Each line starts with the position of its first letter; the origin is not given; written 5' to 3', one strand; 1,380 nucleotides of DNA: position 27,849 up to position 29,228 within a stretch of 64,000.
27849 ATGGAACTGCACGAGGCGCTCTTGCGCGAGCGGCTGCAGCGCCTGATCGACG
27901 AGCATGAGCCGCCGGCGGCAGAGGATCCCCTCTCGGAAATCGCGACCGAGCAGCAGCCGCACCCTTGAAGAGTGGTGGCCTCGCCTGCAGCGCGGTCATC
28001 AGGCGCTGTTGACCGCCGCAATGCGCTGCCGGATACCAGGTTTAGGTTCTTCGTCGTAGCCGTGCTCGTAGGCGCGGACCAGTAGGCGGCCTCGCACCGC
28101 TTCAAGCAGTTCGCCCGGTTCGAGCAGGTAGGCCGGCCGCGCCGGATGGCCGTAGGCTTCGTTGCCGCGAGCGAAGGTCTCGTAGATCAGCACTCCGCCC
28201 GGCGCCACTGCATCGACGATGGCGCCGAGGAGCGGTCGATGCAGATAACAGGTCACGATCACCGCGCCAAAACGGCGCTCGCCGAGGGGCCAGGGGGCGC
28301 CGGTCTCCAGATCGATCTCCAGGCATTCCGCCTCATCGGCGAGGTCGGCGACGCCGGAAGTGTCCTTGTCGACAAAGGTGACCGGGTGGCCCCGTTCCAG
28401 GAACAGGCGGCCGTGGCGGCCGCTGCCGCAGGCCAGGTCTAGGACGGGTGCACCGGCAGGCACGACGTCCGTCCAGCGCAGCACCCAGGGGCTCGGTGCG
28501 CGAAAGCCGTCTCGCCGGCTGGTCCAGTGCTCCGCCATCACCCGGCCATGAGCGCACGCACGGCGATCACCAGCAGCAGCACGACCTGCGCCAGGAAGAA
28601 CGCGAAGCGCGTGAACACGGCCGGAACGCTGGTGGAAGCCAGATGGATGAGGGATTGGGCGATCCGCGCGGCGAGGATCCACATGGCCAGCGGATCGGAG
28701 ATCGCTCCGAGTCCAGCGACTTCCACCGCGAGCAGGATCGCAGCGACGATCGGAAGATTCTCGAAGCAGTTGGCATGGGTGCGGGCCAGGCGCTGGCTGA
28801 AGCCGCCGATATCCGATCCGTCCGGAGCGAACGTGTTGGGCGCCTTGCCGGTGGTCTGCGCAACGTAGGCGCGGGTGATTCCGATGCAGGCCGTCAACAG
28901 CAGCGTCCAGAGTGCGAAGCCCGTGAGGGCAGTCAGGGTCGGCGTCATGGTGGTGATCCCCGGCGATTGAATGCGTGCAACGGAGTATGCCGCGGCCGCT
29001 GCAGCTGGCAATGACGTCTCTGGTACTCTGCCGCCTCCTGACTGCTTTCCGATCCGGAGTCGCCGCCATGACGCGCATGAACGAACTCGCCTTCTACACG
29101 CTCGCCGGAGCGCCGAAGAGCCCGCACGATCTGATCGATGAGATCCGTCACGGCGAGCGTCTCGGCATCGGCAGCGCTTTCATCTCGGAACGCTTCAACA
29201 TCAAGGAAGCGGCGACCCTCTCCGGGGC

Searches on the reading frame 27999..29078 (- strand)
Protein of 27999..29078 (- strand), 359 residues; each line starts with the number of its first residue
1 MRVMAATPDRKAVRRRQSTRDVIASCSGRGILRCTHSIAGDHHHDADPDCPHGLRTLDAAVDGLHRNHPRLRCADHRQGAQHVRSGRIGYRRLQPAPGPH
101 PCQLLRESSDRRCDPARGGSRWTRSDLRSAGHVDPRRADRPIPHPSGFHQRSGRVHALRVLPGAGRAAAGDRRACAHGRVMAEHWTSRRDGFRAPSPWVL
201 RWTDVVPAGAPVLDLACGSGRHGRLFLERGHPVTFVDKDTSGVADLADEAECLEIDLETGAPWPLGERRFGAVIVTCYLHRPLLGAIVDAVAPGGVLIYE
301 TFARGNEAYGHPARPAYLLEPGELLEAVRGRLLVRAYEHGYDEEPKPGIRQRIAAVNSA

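Call 4: search_protein_families(library=pfam, proteins=[window:27999-29078:-], max_evalue=0.01)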
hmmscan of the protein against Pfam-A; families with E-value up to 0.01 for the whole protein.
window:27999-29078:- (359 aa): 2 families
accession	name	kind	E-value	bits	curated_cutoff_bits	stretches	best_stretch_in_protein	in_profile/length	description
PF13649.12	Methyltransf_25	-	5.4e-05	24.2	27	1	212-295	1-97/97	Methyltransferase domain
PF03848.20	TehB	-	0.0099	15.8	20.4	0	210-254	32-76/193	Tellurite resistance protein TehB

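Call 5: search_protein_families(library=ncbifam, proteins=[window:27999-29078:-], max_evalue=0.01)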
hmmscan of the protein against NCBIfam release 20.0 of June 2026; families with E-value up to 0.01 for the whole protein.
window:27999-29078:- (359 aa): 5 families
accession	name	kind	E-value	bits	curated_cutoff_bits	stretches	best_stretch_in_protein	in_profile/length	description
NF041820.1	daptide_MTase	equivalog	2.4e-07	30.5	175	1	209-251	37-79/243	daptide-type RiPP biosynthesis methyltransferase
NF045667.1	MTase_DVU1556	equivalog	0.00032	20.2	155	1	207-299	21-119/213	DVU_1556 family methyltransferase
NF008992.0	PRK12335.1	equivalog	0.001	18.3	303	1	205-258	120-172/289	SAM-dependent methyltransferase TehB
TIGR00477.1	tehB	equivalog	0.0036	16.6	219.5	1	210-259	75-124/238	tellurite resistance methyltransferase TehB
NF008405.0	PRK11207.1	equivalog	0.005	16.3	218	1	198-247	21-69/198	tellurite resistance methyltransferase TehB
